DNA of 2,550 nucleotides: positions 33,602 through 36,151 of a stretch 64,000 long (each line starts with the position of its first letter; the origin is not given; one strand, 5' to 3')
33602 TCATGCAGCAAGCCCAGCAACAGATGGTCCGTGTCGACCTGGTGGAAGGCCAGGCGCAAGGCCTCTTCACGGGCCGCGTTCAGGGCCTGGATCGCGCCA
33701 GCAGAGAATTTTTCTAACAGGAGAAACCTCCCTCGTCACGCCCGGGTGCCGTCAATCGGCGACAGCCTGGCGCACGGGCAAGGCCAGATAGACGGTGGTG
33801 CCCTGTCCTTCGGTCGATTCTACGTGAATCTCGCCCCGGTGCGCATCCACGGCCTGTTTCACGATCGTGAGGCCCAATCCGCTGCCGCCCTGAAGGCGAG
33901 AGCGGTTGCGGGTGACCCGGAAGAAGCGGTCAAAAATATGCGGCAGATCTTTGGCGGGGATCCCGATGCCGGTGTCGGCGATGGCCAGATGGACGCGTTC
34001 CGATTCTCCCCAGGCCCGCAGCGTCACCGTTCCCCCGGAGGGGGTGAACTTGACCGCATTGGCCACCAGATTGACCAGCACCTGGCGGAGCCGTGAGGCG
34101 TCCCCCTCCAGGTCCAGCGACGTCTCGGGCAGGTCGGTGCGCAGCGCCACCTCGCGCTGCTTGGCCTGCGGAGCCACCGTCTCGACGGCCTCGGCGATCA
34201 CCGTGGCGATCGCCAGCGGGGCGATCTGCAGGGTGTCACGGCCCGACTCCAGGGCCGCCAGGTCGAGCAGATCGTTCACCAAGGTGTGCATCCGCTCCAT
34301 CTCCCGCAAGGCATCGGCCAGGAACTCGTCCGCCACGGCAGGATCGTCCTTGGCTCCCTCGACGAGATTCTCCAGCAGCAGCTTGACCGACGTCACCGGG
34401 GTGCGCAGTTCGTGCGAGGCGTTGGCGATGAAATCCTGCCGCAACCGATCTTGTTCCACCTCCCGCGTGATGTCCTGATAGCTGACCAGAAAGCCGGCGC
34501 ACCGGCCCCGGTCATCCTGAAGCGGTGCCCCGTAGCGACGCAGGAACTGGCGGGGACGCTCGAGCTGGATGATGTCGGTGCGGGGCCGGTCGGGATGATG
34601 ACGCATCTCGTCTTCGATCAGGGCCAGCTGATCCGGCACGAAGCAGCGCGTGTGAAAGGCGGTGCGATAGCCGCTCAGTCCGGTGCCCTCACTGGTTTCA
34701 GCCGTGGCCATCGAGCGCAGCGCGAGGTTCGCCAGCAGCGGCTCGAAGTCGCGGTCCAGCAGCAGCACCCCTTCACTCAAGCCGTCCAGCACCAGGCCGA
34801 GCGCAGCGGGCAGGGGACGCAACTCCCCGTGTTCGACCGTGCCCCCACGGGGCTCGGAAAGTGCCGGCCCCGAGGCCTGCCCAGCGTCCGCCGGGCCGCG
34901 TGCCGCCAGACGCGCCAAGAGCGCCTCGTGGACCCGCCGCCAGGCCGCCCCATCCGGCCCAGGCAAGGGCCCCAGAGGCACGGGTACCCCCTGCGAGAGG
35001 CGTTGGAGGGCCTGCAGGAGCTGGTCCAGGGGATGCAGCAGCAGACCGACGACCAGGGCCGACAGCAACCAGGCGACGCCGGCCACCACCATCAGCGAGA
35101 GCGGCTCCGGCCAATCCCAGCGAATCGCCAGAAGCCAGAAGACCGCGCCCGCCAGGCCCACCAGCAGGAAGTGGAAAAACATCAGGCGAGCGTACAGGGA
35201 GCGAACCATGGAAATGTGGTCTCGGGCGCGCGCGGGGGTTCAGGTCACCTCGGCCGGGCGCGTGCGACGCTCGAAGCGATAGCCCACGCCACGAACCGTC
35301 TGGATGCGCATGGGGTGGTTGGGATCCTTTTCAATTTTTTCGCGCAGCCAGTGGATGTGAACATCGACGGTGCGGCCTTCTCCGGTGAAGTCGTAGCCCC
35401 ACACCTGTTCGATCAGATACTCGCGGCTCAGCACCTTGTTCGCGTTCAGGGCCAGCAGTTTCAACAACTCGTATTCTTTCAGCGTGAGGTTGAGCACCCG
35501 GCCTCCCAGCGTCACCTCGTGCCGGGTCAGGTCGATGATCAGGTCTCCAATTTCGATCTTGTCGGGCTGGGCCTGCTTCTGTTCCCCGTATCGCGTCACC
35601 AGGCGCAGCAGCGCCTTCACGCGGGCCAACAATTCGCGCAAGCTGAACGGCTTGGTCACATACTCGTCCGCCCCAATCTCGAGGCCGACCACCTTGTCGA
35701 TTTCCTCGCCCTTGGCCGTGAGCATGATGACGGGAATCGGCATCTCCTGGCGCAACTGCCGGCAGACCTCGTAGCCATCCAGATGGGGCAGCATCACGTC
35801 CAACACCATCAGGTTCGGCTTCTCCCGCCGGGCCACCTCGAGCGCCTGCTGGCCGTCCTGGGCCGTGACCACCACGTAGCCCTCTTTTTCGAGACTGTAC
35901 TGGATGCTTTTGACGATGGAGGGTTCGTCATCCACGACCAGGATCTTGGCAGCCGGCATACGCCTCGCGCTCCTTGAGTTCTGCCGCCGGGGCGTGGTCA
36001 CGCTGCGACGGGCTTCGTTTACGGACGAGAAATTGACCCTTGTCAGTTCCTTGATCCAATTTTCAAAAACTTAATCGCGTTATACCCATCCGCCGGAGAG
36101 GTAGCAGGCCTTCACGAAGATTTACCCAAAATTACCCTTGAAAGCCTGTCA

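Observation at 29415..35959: Five-gene operon linking a PhoB/PhoR-like system to a Clp-N protein, a peptide-binding protein and a secreted cyanophycinase-like enzyme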

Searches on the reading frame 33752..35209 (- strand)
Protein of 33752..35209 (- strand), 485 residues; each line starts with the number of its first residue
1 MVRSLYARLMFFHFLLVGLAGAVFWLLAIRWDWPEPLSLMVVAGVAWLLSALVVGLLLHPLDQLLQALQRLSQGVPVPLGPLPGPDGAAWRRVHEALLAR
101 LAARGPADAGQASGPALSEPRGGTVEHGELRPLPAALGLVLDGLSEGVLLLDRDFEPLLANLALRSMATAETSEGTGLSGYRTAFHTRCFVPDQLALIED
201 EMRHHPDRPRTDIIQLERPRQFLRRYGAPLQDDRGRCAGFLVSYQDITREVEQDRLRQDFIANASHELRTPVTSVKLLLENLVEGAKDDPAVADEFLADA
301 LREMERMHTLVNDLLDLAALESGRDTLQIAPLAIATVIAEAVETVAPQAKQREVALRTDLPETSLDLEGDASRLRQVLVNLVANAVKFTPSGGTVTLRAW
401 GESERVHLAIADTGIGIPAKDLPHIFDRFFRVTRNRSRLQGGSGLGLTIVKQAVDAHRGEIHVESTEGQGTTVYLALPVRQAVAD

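Call 3: search_protein_families(library=pfam, proteins=[window:33752-35209:-], max_evalue=0.01)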
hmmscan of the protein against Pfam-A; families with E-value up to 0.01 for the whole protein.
window:33752-35209:- (485 aa): 4 families
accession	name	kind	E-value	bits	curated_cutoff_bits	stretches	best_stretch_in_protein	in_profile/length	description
PF02518.31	HATPase_c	-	9.6e-33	113.4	26.4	1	369-480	1-110/111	Histidine kinase-, DNA gyrase B-, and HSP90-like ATPase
PF00512.31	HisKA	-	1.2e-17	64.2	26.9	1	257-323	2-66/66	His Kinase A (phospho-acceptor) domain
PF08448.16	PAS_4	-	1.6e-06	28.8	23.1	1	141-251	1-109/110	PAS fold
PF13581.12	HATPase_c_2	-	3.3e-06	27.6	27.4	1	377-475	35-125/127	Histidine kinase-like ATPase domain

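Call 4: search_protein_families(library=ncbifam, proteins=[window:33752-35209:-], max_evalue=0.01)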
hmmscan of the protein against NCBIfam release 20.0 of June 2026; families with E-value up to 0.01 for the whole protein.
window:33752-35209:- (485 aa): 91 families (the best 25 are shown)
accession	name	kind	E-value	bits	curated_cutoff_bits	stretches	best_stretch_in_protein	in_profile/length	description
NF046044.1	PnpS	equivalog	1.9e-86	290.6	400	1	137-478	57-390/390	two-component system histidine kinase PnpS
NF033092.0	HK_WalK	equivalog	1.9e-78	264.5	725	1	217-479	332-594/594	cell wall metabolism sensor histidine kinase WalK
TIGR02966.1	phoR_proteo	equivalog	9.8e-73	245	334.2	1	223-473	85-329/333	phosphate regulon sensor histidine kinase PhoR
NF033093.1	HK_VicK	exception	2.1e-57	194.8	680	1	232-480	184-436/448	cell wall metabolism sensor histidine kinase VicK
NF045911.1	TCSHisKinNblS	equivalog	3.9e-56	190.6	1000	1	138-479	269-620/621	two-component system sensor histidine kinase NblS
NF041735.1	hist_kin_RppB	equivalog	2.3e-54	184.9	400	1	257-478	216-438/438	two-component system sensor histidine kinase RppB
NF047874.1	MASE3_PAS_HK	subfamily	1.1e-47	163.3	560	1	246-481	387-627/655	MASE3 domain-containing sensor histidine kinase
NF040691.1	MtrAB_MtrB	equivalog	4.9e-47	161.1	450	1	246-480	260-493/507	MtrAB system histidine kinase MtrB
NF012163.2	BaeS_SmeS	equivalog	1.2e-46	159.6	500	1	253-477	236-456/457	sensor histidine kinase efflux regulator BaeS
NF008312.0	PRK11100.1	equivalog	2.7e-45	155.1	356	1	249-479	248-474/477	two-component system sensor histidine kinase CreC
TIGR01386.1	cztS_silS_copS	subfamily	2.1e-44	152.2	292.55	1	258-478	242-457/457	heavy metal sensor histidine kinase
NF006800.0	PRK09303.1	equivalog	2.5e-44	151.8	342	1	253-481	147-379/383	histidine kinase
NF053855.1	HisKinPhoRBctds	equivalog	2.6e-44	151.6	500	1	239-473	343-577/583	two-component system sensor histidine kinase PhoR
NF008235.0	PRK11006.1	equivalog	2.1e-43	148.8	390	1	241-481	188-425/431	phosphate regulon sensor histidine kinase PhoR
TIGR02956.1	TMAO_torS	equivalog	4.2e-43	147.6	676.5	1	255-482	462-685/967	TMAO reductase system sensor histidine kinase/response regulator TorS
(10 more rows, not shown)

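Call 33: search_solved_structures(query=window:33752-35209:-, max_evalue=1e-20)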
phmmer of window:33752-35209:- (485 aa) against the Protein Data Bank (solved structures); distinct sequences matched with E-value up to 1e-20: 21.
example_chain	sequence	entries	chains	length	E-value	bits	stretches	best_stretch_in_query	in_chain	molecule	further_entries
4i5s_A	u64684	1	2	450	3.6e-49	170.9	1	231-479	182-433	Putative histidine kinase CovS; VicK-like protein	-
4u7n_A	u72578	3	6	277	4e-49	170.7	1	243-479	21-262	Histidine protein kinase sensor protein | Histidine kinase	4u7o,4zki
5c93_A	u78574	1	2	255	2.1e-48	168.4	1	246-479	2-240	Histidine kinase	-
7z8n_A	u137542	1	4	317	2.2e-39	138.6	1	250-479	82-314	Histidine kinase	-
8u4x_A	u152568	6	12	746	1.1e-34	123.1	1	246-479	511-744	histidine kinase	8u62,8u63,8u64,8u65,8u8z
6paj_A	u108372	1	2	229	1.2e-33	119.7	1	254-478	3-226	Sensor protein SrrB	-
4q20_A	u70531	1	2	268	2.7e-32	115.3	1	251-481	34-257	Sensor protein DivL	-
3sl2_A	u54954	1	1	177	1.4e-31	112.9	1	349-482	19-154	Sensor histidine kinase yycG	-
5uht_A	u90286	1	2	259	9.9e-30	106.8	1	246-482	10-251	Sensor histidine kinase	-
3dge_A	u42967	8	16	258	1e-29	106.8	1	246-482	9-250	Sensor protein | Histidine kinase | Sensor histidine kinase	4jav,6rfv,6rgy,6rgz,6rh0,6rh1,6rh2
2c2a_A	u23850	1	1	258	1e-29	106.8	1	246-482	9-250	SENSOR HISTIDINE KINASE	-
4jas_A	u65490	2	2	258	3.4e-29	105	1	246-482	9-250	Histidine kinase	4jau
6azr_A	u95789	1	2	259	4.9e-29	104.5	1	246-482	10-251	Sensor histidine kinase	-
6rh7_A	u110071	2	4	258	2.5e-28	102.2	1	246-482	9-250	Sensor histidine kinase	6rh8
7zp0_A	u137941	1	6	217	2.2e-27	99.1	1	261-478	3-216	Sensor protein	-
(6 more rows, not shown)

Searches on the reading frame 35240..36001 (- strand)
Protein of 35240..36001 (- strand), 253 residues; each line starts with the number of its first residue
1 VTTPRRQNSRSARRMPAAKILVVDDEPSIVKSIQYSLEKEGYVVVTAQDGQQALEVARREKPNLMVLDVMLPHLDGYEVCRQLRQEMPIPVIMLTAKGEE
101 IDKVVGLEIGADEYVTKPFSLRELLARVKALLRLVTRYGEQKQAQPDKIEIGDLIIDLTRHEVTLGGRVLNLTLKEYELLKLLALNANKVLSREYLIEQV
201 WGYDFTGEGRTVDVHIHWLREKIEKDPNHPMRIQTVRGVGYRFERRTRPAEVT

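Call 3: search_protein_families(library=pfam, proteins=[window:35240-36001:-], max_evalue=0.01)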
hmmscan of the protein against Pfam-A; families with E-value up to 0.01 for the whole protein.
window:35240-36001:- (253 aa): 3 families
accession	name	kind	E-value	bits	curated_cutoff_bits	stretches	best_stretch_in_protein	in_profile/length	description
PF00072.30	Response_reg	-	3.3e-33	114.6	30.2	1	20-129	1-111/111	Response regulator receiver domain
PF00486.34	Trans_reg_C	-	4.7e-30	103.9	26.2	1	168-243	2-77/77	Transcriptional regulatory protein, C terminal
PF23198.2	PDE8A_N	-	0.00067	20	29.6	1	18-87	11-81/147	PDE8A-like, N-terminal domain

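Call 4: search_protein_families(library=ncbifam, proteins=[window:35240-36001:-], max_evalue=0.01)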
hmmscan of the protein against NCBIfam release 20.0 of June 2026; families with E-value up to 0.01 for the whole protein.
window:35240-36001:- (253 aa): 108 families (the best 25 are shown)
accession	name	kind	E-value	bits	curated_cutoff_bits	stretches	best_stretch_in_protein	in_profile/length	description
NF040534.1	resp_reg_YycF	equivalog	1.4e-80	269.9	340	1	19-243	2-227/231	response regulator YycF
NF040689.1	MtrAB_MtrA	equivalog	1.8e-76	256.3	300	1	20-242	1-217/219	MtrAB system response regulator MtrA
NF045944.1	ResRegRpaBCyano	equivalog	2.6e-73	246.2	330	1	21-245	1-229/229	response regulator transcription factor RpaB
TIGR02154.1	PhoB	equivalog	1e-69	234.3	296.2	1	18-244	3-226/226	phosphate regulon transcriptional regulator PhoB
NF008296.0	PRK11083.1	equivalog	2.8e-67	226.5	273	1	17-244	3-226/228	two-component system response regulator CreB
NF033117.2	vanR_ACDEGLN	exception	1.6e-66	224.2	350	1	20-244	1-226/226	VanR-ABDEGLN family response regulator transcription factor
NF041733.1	resp_reg_CseB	equivalog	2e-66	223.6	350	1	19-244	2-227/228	two-component system response regulator CseB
NF033120.0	vanR_FM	exception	4.3e-65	219.6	460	1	18-244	4-230/231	vancomycin resistance response regulator transcription factor, VanR-F/VanR-M family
NF053854.1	RespRegPhoBBctds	equivalog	1.6e-61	207.6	270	1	20-244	1-225/225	two-component system response regulator PhoB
NF007005.1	PRK09468.1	equivalog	4.3e-61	206.4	331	1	18-243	4-231/237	osmolarity response regulator transcription factor OmpR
NF007982.1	PRK10710.1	equivalog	1.9e-57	194.5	380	1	17-245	7-229/235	envelope stress response regulator BaeR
TIGR01387.1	cztR_silR_copR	subfamily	3.3e-57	193.6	279.2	1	20-242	1-217/218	heavy metal response regulator transcription factor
NF008199.0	PRK10955.1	equivalog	4.3e-54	183.9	341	1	18-242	2-227/232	envelope stress response regulator transcription factor CpxR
NF041209.1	resp_regPieR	equivalog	2.1e-52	178.1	450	1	19-244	2-228/231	two component system response regulator PieR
NF008034.0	PRK10766.1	equivalog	7e-52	176.2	275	1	18-243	3-226/231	two-component system response regulator TorR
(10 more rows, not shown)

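Call 32: search_solved_structures(query=window:35240-35959:-, max_evalue=1e-20)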
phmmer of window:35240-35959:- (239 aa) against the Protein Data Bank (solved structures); distinct sequences matched with E-value up to 1e-20: 72 (the best 60 are shown).
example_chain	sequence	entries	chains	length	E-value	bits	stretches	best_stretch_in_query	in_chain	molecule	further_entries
2oqr_A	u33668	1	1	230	1.2e-62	214.6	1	3-230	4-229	Sensory transduction protein regX3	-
2gwr_A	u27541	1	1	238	1.8e-56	194.3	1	5-229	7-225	DNA-binding response regulator mtrA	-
9ji3_J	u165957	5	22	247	3.4e-50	173.8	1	2-229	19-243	DNA-binding response regulator | Possible two component system response transcriptional positive regulator PhoP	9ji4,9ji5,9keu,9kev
3r0j_A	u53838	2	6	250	3.6e-50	173.8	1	2-229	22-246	POSSIBLE TWO COMPONENT SYSTEM RESPONSE TRANSCRIPTIONAL POSITIVE REGULATOR PHOP | Response regulator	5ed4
1ys6_A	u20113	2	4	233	9.2e-49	169.2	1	4-228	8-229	Transcriptional regulatory protein prrA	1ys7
9dvt_R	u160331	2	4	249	2.5e-48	167.8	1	5-231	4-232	DNA-binding dual master transcriptional regulator RpaA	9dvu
4b09_A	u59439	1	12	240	5.3e-46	160.1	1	5-231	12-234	TRANSCRIPTIONAL REGULATORY PROTEIN BAER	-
1mvo_A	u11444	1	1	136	3.6e-45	157.4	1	5-120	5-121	PhoP response regulator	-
9ket_J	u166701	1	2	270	7.4e-45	156.4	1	43-229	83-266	Possible two component system response transcriptional positive regulator PhoP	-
4kfc_A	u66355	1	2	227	1.9e-43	151.7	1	4-229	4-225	KDP operon transcriptional regulatory protein KdpE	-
4kny_A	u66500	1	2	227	3.8e-43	150.8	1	4-229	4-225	KDP operon transcriptional regulatory protein KdpE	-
6lgq_D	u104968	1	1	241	1.1e-42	149.3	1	5-229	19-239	DNA-binding response regulator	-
1kgs_A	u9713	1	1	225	2e-42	148.4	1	5-227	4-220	DNA BINDING RESPONSE REGULATOR D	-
2zwm_A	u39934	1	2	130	3.7e-41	144.3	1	4-120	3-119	Transcriptional regulatory protein yycF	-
3f6p_A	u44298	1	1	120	5.6e-41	143.7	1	4-119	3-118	Transcriptional regulatory protein yycF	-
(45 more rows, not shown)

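Call 62: find_homologous_proteins(query=window:35240-35959:-, max_evalue=1e-30)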
Query window:35240-35959:- (239 aa): 8000 proteins with E <= 1e-30 among 8000 candidates; the best 120 are listed.
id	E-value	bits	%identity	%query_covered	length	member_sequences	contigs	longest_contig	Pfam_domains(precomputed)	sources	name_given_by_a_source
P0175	2.8e-146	503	97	100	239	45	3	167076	PF00486.35,PF00072.31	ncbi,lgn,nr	ncbi:MAG: response regulator transcription factor [Candidatus Sericytochromatia bacterium]|nr:respon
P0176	6.3e-141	485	95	99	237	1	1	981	PF00486.35,PF00072.31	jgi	jgi:DNA-binding response OmpR family regulator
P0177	2.1e-138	477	94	99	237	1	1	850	PF00486.35,PF00072.31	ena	-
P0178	1.0e-136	472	90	98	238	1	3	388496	PF00486.35,PF00072.31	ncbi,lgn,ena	-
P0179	1.1e-136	472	88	99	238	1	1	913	PF00486.35,PF00072.31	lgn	-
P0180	1.2e-136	471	90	98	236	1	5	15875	PF00486.35,PF00072.31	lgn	-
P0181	3.4e-136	470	92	99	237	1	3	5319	PF00486.35,PF00072.31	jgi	jgi:DNA-binding response OmpR family regulator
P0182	8.1e-135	465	89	98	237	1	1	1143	PF00486.35,PF00072.31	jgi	-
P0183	5.6e-133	459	88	98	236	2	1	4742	PF00486.35,PF00072.31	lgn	-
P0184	7.7e-133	459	88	98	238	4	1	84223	PF00486.35,PF23198.2,PF00072.31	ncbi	ncbi:MAG TPA: response regulator transcription factor [Pantanalinema sp.]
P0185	1.0e-132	459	89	98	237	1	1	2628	PF00486.35,PF00072.31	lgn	-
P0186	1.0e-132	459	88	97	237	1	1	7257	PF00486.35,PF00072.31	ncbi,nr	ncbi:MAG: response regulator transcription factor [Cyanobacteria bacterium REEB65]|nr:response regul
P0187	1.2e-132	458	88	98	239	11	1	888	PF00486.35,PF00072.31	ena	-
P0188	1.5e-132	458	89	98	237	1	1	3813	PF00486.35,PF00072.31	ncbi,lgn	ncbi:MAG: response regulator [Bacteroidota bacterium]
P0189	1.3e-131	455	89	97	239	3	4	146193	PF00486.35,PF00072.31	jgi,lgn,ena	jgi:DNA-binding response OmpR family regulator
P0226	5.2e-112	391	76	98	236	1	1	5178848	PF00486.35,PF00072.31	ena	-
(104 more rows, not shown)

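Call 63: find_encoding_contigs(protein=P0226, flank=10000, max_places=1)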
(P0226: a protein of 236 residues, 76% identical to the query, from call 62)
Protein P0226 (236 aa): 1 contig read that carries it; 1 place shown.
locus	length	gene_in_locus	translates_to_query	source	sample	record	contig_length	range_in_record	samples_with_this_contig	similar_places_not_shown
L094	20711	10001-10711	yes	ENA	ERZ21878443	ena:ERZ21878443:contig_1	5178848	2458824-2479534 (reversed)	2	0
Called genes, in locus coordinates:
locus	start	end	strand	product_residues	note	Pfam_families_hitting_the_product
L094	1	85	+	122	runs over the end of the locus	PF00238:Ribosomal_L14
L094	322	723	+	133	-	PF00410:Ribosomal_S8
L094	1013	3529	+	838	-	PF25020:TTR_TEN1-4 (faint), PF22904:NOMO1-like_2nd (faint), PF14686:fn3_3 (faint), PF13620:CarboxypepD_reg (weak), PF13715:CarbopepD_reg_2 (weak), PF13620:CarboxypepD_reg, PF13715:CarbopepD_reg_2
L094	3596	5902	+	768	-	PF13715:CarbopepD_reg_2 (weak), PF22904:NOMO1-like_2nd (faint), PF09430:EMC7_beta-sandw (faint), PF13715:CarbopepD_reg_2 (weak), PF13620:CarboxypepD_reg, PF13715:CarbopepD_reg_2 (weak), PF13620:CarboxypepD_reg, PF13715:CarbopepD_reg_2 (weak), +2 more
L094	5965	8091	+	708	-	PF13620:CarboxypepD_reg, PF13715:CarbopepD_reg_2, PF13620:CarboxypepD_reg, PF13715:CarbopepD_reg_2, PF14686:fn3_3 (weak), PF13620:CarboxypepD_reg, PF13715:CarbopepD_reg_2, PF02368:Big_2, +6 more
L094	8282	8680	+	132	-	-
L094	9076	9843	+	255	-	PF04294:VanW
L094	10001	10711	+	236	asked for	PF00072:Response_reg, PF00486:Trans_reg_C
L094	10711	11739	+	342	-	PF08240:ADH_N, PF16912:Glu_dehyd_C, PF00107:ADH_zinc_N, PF13602:ADH_zinc_N_2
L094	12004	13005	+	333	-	PF00248:Aldo_ket_red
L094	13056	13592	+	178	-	PF12682:Flavodoxin_4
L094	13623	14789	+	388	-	PF00465:Fe-ADH, PF13685:Fe-ADH_2 (weak), PF25137:ADH_Fe_C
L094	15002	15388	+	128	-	PF00376:MerR, PF13411:MerR_1, PF09278:MerR-DNA-bind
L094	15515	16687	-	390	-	PF22694:CtpB_N-like, PF00595:PDZ, PF13180:PDZ_2, PF17820:PDZ_6, PF03572:Peptidase_S41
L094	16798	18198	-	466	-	PF14691:Fer4_20, PF01262:AlaDh_PNT_C (faint), PF00070:Pyr_redox (faint), PF07992:Pyr_redox_2, PF13241:NAD_binding_7 (faint), PF13738:Pyr_redox_3 (faint), PF13450:NAD_binding_8 (weak)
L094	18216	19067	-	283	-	PF00175:NAD_binding_1 (weak), PF10418:DHODB_Fe-S_bind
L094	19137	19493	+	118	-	PF00771:FHIPEP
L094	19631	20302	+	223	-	-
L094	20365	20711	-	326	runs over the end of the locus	PF00579:tRNA-synt_1b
